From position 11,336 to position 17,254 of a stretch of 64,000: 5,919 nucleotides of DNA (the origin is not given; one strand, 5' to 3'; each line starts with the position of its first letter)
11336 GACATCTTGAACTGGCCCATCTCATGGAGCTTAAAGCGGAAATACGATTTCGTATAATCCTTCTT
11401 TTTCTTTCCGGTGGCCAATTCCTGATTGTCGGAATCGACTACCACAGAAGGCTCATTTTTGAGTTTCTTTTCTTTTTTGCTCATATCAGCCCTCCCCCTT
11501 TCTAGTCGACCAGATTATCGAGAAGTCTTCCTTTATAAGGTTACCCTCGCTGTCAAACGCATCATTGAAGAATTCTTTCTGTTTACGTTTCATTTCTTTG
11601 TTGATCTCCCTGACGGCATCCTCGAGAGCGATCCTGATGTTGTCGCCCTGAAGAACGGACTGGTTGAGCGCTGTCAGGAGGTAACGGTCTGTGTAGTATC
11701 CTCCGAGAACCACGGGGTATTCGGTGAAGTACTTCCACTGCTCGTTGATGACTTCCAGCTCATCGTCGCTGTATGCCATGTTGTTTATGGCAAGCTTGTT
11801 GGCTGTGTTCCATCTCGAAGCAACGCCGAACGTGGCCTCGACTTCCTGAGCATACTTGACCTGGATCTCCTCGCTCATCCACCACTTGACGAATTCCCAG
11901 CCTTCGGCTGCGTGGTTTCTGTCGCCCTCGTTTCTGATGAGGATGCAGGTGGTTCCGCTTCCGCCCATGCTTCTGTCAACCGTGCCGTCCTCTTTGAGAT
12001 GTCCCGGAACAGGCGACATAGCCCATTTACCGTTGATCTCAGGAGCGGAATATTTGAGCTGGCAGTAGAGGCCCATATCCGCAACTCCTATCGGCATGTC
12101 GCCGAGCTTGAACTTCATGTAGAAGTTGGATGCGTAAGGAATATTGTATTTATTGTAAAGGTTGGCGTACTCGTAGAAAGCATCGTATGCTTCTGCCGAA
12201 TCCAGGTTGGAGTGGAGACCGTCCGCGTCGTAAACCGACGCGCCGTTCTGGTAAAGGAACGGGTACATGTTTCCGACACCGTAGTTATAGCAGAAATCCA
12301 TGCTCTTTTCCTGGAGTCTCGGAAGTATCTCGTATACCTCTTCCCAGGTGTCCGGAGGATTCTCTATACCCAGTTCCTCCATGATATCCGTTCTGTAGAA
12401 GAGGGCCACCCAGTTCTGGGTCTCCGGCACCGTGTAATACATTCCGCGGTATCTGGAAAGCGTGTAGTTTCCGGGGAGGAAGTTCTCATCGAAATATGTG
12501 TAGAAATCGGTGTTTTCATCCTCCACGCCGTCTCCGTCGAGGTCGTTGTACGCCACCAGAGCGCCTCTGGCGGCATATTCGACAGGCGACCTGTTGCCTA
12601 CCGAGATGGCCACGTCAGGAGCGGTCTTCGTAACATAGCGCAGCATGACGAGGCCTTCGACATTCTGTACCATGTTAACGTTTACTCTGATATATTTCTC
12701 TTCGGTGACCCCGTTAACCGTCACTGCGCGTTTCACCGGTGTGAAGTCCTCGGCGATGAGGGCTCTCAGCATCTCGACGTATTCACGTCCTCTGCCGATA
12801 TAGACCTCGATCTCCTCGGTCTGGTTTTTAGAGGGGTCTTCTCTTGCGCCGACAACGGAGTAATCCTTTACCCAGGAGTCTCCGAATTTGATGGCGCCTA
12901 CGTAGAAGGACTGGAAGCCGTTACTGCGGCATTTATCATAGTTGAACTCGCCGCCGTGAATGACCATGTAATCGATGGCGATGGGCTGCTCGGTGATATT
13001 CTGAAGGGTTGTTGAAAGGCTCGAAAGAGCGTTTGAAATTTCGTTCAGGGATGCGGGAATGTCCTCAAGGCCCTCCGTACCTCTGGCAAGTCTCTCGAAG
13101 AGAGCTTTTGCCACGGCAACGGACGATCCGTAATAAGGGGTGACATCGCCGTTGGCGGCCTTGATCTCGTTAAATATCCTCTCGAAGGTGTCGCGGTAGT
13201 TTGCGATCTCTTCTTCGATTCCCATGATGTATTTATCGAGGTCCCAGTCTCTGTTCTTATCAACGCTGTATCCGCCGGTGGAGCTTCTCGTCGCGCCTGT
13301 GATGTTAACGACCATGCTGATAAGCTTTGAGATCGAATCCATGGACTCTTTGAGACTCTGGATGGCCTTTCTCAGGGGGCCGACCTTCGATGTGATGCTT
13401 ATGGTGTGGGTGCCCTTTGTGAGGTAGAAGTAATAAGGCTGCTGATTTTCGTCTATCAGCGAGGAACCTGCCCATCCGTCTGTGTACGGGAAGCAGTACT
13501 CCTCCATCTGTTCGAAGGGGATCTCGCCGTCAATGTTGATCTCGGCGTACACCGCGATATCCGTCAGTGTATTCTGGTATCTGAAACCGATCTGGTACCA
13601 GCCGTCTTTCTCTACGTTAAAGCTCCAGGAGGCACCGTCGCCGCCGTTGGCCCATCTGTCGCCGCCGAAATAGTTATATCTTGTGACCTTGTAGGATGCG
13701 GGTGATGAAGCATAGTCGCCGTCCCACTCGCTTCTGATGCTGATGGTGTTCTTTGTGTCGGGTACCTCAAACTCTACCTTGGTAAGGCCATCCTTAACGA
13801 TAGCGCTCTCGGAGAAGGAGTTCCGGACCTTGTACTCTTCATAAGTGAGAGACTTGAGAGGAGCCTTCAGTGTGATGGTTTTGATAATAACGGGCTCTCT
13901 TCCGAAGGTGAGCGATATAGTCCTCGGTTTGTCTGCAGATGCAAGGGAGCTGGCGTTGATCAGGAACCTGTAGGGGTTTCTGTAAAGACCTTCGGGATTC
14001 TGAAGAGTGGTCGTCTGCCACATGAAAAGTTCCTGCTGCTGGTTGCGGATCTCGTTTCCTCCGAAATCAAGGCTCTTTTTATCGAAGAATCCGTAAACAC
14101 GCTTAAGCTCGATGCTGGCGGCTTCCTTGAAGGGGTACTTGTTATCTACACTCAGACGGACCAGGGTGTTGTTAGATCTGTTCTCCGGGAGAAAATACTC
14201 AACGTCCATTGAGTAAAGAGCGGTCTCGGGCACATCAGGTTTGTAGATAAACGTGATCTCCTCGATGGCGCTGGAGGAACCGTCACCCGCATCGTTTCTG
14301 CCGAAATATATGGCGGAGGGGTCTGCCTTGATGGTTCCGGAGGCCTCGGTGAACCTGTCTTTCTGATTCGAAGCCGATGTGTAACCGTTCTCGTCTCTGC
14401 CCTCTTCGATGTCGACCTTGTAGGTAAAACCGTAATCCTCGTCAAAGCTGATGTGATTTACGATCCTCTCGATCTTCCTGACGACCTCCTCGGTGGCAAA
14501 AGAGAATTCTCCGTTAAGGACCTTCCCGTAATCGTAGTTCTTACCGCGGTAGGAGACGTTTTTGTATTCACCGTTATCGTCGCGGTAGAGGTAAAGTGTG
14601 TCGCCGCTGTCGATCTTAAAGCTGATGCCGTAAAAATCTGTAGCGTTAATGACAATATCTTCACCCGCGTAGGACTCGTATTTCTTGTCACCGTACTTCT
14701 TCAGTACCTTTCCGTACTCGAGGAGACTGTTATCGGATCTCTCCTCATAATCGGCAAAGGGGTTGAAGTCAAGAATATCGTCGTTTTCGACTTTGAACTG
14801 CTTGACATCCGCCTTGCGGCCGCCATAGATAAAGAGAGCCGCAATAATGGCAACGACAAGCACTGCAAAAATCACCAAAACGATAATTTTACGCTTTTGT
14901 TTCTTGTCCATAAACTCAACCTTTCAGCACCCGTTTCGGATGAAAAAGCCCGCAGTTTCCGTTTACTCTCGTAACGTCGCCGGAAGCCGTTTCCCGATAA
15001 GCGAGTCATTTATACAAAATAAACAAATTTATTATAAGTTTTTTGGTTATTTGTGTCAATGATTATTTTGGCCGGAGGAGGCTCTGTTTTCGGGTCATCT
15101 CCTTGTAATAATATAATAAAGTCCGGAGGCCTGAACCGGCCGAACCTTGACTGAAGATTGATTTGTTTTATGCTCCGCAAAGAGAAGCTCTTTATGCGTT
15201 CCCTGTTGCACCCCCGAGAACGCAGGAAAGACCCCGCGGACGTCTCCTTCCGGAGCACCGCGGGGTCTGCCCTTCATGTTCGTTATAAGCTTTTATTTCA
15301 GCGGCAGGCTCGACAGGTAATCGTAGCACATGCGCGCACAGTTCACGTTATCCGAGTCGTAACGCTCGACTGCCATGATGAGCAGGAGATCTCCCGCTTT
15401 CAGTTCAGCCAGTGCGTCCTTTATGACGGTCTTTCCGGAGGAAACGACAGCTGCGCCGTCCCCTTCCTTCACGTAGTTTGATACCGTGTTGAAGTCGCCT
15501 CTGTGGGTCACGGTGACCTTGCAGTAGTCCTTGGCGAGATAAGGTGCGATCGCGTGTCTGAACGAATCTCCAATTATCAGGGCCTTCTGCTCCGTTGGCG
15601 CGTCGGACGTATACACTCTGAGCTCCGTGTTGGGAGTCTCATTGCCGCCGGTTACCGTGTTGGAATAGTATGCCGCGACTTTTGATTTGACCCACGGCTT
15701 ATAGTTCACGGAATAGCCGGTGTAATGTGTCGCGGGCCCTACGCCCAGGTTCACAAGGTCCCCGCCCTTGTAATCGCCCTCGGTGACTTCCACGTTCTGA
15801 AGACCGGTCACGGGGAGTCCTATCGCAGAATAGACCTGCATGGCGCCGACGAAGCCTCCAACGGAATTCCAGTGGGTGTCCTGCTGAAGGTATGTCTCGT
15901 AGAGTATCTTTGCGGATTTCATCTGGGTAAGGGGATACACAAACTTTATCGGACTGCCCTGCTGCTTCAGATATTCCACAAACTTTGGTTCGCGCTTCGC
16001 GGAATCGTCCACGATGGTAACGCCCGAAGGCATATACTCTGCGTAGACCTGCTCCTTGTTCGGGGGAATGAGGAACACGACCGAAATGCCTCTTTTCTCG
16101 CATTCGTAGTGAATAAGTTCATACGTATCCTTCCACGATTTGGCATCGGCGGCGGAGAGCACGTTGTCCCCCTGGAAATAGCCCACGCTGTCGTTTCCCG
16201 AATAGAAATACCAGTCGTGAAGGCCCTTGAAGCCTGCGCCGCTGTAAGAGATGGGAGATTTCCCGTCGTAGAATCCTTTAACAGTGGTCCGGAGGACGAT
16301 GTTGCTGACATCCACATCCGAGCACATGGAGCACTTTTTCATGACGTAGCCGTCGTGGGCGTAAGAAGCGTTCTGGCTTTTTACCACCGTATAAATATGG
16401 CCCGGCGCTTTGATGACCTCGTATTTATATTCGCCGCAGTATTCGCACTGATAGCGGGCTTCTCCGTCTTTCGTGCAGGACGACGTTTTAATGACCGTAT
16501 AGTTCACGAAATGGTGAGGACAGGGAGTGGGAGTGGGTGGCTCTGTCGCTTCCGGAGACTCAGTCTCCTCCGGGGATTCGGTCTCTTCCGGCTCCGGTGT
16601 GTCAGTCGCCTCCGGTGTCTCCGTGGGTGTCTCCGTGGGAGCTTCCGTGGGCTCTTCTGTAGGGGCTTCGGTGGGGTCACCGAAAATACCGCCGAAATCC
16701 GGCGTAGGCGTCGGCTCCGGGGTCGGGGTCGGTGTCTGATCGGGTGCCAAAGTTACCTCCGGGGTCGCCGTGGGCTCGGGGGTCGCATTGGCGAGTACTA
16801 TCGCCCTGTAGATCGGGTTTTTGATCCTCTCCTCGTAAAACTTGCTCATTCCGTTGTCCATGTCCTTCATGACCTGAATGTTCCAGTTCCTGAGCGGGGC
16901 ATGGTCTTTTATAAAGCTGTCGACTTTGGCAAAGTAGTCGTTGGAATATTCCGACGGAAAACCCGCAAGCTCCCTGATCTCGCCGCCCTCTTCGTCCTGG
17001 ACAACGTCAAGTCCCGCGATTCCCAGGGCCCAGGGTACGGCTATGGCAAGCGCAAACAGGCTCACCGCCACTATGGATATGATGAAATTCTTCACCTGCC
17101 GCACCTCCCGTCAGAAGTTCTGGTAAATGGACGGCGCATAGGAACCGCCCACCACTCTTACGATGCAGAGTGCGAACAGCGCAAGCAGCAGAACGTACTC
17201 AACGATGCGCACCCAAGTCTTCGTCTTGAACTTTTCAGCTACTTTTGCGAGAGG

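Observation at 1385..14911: Composite polysaccharide-uptake operon: two CUT1 permease pairs, one lipoprotein SBP, one 1141-aa membrane-anchored CBM-SBP fusion, an NHL-propeller/multipass-membrane fusion and a 909-aa ecto-GH-like protein, with no ATPase gene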

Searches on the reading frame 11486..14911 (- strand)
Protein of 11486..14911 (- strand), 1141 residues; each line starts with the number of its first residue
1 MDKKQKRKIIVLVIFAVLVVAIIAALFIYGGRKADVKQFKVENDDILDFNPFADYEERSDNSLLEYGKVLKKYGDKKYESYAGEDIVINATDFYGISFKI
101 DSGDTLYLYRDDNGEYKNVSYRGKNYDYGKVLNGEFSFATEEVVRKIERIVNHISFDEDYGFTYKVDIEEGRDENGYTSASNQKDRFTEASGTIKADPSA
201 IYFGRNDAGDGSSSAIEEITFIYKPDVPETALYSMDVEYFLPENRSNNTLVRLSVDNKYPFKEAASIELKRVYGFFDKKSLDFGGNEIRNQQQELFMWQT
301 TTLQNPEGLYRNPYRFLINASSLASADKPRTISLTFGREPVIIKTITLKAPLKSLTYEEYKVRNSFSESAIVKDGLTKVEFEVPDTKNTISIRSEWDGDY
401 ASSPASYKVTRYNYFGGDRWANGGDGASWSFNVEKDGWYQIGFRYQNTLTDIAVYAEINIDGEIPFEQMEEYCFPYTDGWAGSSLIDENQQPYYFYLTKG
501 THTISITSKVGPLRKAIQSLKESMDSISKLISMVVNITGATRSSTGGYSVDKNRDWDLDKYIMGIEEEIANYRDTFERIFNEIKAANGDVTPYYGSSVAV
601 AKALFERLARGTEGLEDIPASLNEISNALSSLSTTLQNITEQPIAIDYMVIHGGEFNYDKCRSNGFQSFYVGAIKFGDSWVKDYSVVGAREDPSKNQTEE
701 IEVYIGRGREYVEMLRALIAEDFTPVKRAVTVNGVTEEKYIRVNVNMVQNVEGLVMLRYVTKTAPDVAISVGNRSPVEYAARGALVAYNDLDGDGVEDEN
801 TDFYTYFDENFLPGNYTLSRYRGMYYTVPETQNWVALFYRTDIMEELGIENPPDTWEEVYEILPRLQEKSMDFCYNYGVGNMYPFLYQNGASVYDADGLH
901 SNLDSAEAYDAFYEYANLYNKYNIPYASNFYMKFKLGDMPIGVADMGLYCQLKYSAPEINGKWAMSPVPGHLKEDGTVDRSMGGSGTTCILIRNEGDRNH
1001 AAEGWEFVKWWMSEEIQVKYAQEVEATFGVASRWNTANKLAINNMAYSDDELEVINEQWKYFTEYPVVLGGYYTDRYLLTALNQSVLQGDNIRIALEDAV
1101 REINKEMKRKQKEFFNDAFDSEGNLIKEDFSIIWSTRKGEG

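Call 4: search_protein_families(library=pfam, proteins=[window:11486-14911:-], max_evalue=0.01)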
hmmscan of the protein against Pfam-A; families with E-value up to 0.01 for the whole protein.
window:11486-14911:- (1141 aa): 2 families
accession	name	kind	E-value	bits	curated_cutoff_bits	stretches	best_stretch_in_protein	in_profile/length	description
PF13416.11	SBP_bac_8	-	8e-14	52.5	27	1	761-1022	34-254/279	Bacterial extracellular solute-binding protein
PF25275.1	Golvesin_C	-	0.00082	19.9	31.6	0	388-448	9-64/132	Golvesin C-terminal domain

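Call 5: search_protein_families(library=ncbifam, proteins=[window:11486-14911:-], max_evalue=0.01)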
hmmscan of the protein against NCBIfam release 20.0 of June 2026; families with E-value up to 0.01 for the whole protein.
window:11486-14911:- (1141 aa): 1 family
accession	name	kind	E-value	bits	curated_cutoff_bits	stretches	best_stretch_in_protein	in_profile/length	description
NF041034.1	Rad50_Sulf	equivalog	0.0056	14.6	1000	1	506-638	445-577/872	DNA double-strand break repair ATPase Rad50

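Call 22: find_homologous_proteins(query=window:11486-14911:-, max_evalue=0.00001)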
Query window:11486-14911:- (1141 aa): 283 proteins with E <= 0.00001 among 8000 candidates; the best 120 are listed.
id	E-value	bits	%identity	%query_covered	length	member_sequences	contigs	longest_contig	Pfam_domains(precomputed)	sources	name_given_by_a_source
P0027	0.0e+0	2591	99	100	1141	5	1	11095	PF13416.12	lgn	-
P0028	0.0e+0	2052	79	100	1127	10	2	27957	PF13416.12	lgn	-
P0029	0.0e+0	2037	78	99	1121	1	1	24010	PF13416.12,PF01547.31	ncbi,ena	-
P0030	0.0e+0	2022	78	100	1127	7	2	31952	PF13416.12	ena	-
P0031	0.0e+0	2006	78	99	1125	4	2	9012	PF13416.12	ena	-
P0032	0.0e+0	1914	73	99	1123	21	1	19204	PF13416.12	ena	-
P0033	0.0e+0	1875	72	99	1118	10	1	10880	PF13416.12,PF01547.31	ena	-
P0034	0.0e+0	1627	65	100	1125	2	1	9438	PF13416.12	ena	-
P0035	0.0e+0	1609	64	100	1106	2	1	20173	PF13416.12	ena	-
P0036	0.0e+0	1475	60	97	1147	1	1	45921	PF13416.12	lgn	-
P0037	0.0e+0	1443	58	98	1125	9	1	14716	PF13416.12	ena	-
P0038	0.0e+0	1379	56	95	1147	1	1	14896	PF13416.12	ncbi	-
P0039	0.0e+0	1315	55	98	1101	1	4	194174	PF13416.12,PF01547.31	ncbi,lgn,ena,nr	ncbi:MAG: extracellular solute-binding protein [Clostridia bacterium]|nr:extracellular solute-bindin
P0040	0.0e+0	1271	53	98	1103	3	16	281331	-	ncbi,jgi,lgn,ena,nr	ncbi:MAG: extracellular solute-binding protein [Ruminococcaceae bacterium]|nr:extracellular solute-b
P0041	0.0e+0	1229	52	98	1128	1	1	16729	PF13416.12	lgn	-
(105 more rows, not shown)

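Call 39: predict_structure(alignment_id=A2)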
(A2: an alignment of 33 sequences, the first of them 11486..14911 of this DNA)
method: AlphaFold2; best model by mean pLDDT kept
length: 1141 residues; sequences in the alignment: 33
mean_pLDDT: 87.3   pTM: 0.79
mean pLDDT of the five models: 87.3, 85.7, 85.1, 84.1, 83.4
residues with pLDDT >= 90: 574; 70-90: 507; 50-70: 47; < 50: 13
segments of 3 or more residues with pLDDT < 50: 208-215, 1139-1141
pLDDT, mean of each block of 10 residues (from residue 1): 70 82 73 73 88 83 92 92 95 93 89 92 93 94 91 90 93 90 87 92 70 60 94 96 85 93 91 91 83 91 91 94 86 89 96 93 92 87 92 87 89 89 90 93 91 93 93 90 92 94 95 90 88 81 68 81 87 94 92 90 91 81 87 86 92 83 84 83 64 59 87 82 76 76 82 85 89 89 91 77 88 90 92 94 86 93 86 89 93 91 93 93 81 84 93 80 91 92 92 79 92 93 83 92 87 92 91 91 90 93 94 90 84 70 37
secondary structure, 60 per line:
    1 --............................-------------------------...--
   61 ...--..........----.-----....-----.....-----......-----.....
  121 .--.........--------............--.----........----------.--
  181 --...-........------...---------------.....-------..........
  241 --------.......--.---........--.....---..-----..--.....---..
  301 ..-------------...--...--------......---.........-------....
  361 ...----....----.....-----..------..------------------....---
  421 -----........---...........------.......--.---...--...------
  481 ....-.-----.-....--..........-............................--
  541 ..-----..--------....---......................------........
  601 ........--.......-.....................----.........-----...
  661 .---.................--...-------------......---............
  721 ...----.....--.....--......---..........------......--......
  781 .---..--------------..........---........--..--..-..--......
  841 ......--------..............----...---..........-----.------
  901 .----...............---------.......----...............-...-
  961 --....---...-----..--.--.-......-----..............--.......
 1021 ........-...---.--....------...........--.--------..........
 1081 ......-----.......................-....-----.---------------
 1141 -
elements in order (helices of 4 or more, strands of 3 or more residues): H3-30 H66-75 E86-89 E95-99 E105-110 E116-121 E124-127 H128-132 H141-152 E160-167 E187-194 E201-203 E219-223 E231-240 E249-255 H262-266 E267-269 E272-276 E291-295 E299-302 E316-318 E332-337 E341-349 H357-363 E376-380 E414-417 E426-433 E437-447 E454-460 E472-474 E481-484 E494-497 E500-509 H511-538 H558-561 H565-586 H593-608 H611-617 H619-639 E644-652 H658-661 H665-681 E700-705 H709-723 E728-732 E735-739 E742-747 H751-760 E767-772 H775-781 H801-810 H814-819 E835-840 H841-846 H856-868 E873-875 H879-888 H906-920 H930-936 E941-945 H946-955 E963-966 E970-972 E987-992 H998-1011 H1014-1028 H1039-1042 H1049-1059 H1071-1086 H1092-1114
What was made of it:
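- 11486..14911 (-): bigSBP: TM anchor (9-27), small domain, two beta-sandwiches (219-349; 376-509, CBM35/Golvesin_C-like), helical bundle (511-640), MalE-like binding domain (644-1114). AF2 model pLDDT 87 (call 39).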

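Call 41: fold_search(model_id=the predicted structure, library=pdb)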
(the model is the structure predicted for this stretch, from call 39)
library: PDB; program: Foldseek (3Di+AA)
matches with E <= 10: 1414; with E <= 0.001: 945
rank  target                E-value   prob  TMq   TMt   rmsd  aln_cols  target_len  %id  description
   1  5ci5_B                1.8e-17  1.00  0.27  0.70   5.6       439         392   16  Crystal Structure of an ABC transporter Solute Binding Protein from Thermotoga Lettingae TMO (Tlet_1705, TARGET EFI-51 (released 2015-07-22)
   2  4qsd_A                1.8e-17  1.00  0.26  0.67   6.2       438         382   17  Crystal structure of atu4361 sugar transporter from Agrobacterium Fabrum C58, target efi-510558, with bound sucrose (released 2014-08-06)
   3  5f7v_A                7.3e-17  1.00  0.27  0.70   5.4       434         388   18  ABC substrate-binding protein Lmo0181 from Listeria monocytogenes in complex with cycloalternan (released 2016-09-07)
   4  9xf5_A                8.5e-17  1.00  0.27  0.72   5.1       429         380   18  Cycloisomaltooligosaccharide binding protein in complex with cycloisomaltooctaose (released 2026-03-25)
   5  9xfu_A                1.2e-16  1.00  0.28  0.73   4.9       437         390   17  Cycloisomaltooligosaccharide binding protein in complex with isomaltoheptaose (released 2026-03-25)
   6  4kv3_A                1.9e-16  1.00  0.26  0.58   5.9       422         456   15  Ubiquitin-like domain of the Mycobacterium tuberculosis type VII secretion system protein EccD1 as maltose-binding pro (released 2014-04-09)
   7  4rjz                  2.2e-16  1.00  0.27  0.75   5.3       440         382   16  Crystal structure of ATU4361 sugar transporter from Agrobacterium fabrum C58, target EFI-510558, an open conformation (released 2014-11-05)
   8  5fsg_A                3.3e-16  1.00  0.27  0.44   5.5       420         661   14  Structure of the hantavirus nucleoprotein provides insights into the mechanism of RNA encapsidation and a template for (released 2016-04-06)
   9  3c4m_A                3.3e-16  1.00  0.27  0.59   5.7       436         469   15  Structure of human parathyroid hormone in complex with the extracellular domain of its G-protein-coupled receptor (PTH (released 2008-04-08)
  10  4qrz_A                3.3e-16  1.00  0.25  0.66   6.2       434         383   17  Crystal structure of sugar transporter atu4361 from agrobacterium fabrum c58, target efi-510558, with bound maltotrios (released 2014-07-16)
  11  3iot_A                3.5e-16  1.00  0.28  0.76   4.7       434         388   14  Huntingtin amino-terminal region with 17 Gln residues - crystal C92-b (released 2009-09-29)
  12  5ci5_A                3.7e-16  1.00  0.27  0.69   6.0       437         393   15  Crystal Structure of an ABC transporter Solute Binding Protein from Thermotoga Lettingae TMO (Tlet_1705, TARGET EFI-51 (released 2015-07-22)
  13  8art_B                3.8e-16  1.00  0.28  0.72   4.8       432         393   16  ABC transporter binding protein MalE from Streptomyces scabiei in complex with maltose (released 2023-08-30)
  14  3jzj_A                4.5e-16  1.00  0.28  0.72   5.1       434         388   15  Crystal structures of the GacH receptor of Streptomyces glaucescens GLA.O in the unliganded form and in complex with a (released 2010-02-16)
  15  5yse_A                4.9e-16  1.00  0.28  0.75   5.6       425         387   18  Crystal structure of beta-1,2-glucooligosaccharide binding protein in complex with sophorotetraose (released 2018-05-02)
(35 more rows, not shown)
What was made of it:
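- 11486..14911 (-): Foldseek places the C-terminal domain with CUT1 oligosaccharide binding proteins (call 41).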

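Call 42: search_protein_families(library=pfam, alignment_id=A2, max_evalue=0.01)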
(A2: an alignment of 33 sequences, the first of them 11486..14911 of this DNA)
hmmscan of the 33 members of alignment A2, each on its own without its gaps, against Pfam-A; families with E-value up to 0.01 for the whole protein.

A. member 1, window:11486-14911:- (1141 aa): 2 families
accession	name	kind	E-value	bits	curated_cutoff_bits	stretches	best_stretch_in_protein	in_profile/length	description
PF13416.11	SBP_bac_8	-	8e-14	52.5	27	1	761-1022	34-254/279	Bacterial extracellular solute-binding protein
PF25275.1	Golvesin_C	-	0.00082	19.9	31.6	0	388-448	9-64/132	Golvesin C-terminal domain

B. families by the number of members that match (of 33 scanned): 8 families
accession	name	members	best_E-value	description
PF13416.11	SBP_bac_8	29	7.4e-26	Bacterial extracellular solute-binding protein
PF01547.30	SBP_bac_1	24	4.6e-30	Bacterial extracellular solute-binding protein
PF25275.1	Golvesin_C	18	6.7e-06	Golvesin C-terminal domain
PF16990.11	CBM_35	14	1.8e-07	Carbohydrate binding module (family 35)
PF17829.7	GH115_C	1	0.0017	Glycosyl hydrolase family 115 C-terminal domain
PF13531.11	SBP_bac_11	1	0.0025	Bacterial extracellular solute-binding protein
PF04822.18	Takusan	1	0.0045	Takusan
PF16378.10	DUF4988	1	0.0089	Domain of unknown function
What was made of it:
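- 11486..14911 (-): CBM_35 is found in 14 of 33 relatives and Golvesin_C in 18 of 33 (call 42).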

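Call 81: search_solved_structures(query=A2, max_evalue=0.001)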
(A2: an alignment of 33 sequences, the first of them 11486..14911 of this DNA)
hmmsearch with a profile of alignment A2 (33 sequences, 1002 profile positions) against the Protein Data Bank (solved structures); distinct sequences matched with E-value up to 0.001: 75 (the best 60 are shown).
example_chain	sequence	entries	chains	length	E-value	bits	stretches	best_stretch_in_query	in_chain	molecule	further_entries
5ysb_A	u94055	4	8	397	4.9e-30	107.4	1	591-902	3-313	Lin1841 protein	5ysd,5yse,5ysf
5ci5_A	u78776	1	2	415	3.5e-23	84.7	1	597-893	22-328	Extracellular solute-binding protein family 1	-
7x0i_A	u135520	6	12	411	1.7e-19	72.6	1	621-797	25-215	CbpB | CpbB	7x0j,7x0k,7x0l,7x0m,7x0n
5f7v_A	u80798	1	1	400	1.1e-16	63.3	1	596-795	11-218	Lmo0181 protein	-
4qrz_A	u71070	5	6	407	2.5e-16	62.1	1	616-795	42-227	ABC-TYPE SUGAR TRANSPORTER | ABC transporter, substrate binding protein (Sugar)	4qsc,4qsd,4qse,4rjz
4r9f_A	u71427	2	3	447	3.3e-16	61.7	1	592-744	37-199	MBP1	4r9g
6h0h_A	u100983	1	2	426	6.9e-16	60.6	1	596-887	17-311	Probable solute binding protein of ABC transporter system for sugars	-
6q5g_A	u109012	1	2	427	6.9e-16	60.6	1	596-887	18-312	Sugar ABC transporter substrate-binding protein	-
3uor_A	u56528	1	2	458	8.3e-16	60.3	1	606-897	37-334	ABC transporter sugar binding protein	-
9xf5_A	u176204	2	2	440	2.1e-15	59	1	589-797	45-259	ABC transporter substrate-binding protein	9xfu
8art_A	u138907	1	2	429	6.7e-14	54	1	615-802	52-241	Putative secreted maltose-binding protein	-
2hfb_A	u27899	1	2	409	6.7e-13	50.7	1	599-740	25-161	Sugar ABC transporter, sugar-binding protein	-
6pql_A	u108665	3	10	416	6.7e-13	50.7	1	596-740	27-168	ABC transporter sugar-binding protein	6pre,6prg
2heu_A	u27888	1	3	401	1.7e-12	49.4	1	603-740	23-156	Sugar ABC transporter, sugar-binding protein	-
2hq0_A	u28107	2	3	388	2e-12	49.2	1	603-740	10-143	Sugar ABC transporter, sugar-binding protein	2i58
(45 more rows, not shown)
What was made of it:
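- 11486..14911 (-): A PDB profile search hits Lin1841 at E 5e-30 and the CITase CBM35 region at E 3e-8 (call 81).
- The bigSBP C-terminal domain matches oligosaccharide binding proteins (calls 41, 81). bigSBP carries its own CBM-like modules (calls 42, 81).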

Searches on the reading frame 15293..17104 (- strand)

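Call 68: search_protein_families(library=pfam, proteins=[window:15293-17104:-], max_evalue=0.0001)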
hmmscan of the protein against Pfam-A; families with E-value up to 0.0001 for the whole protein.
window:15293-17104:- (603 aa): 1 family
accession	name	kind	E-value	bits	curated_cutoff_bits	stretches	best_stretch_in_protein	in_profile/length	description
PF16822.11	ALGX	-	9.8e-10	39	26.5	1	296-430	6-132/268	SGNH hydrolase-like domain, acetyltransferase AlgX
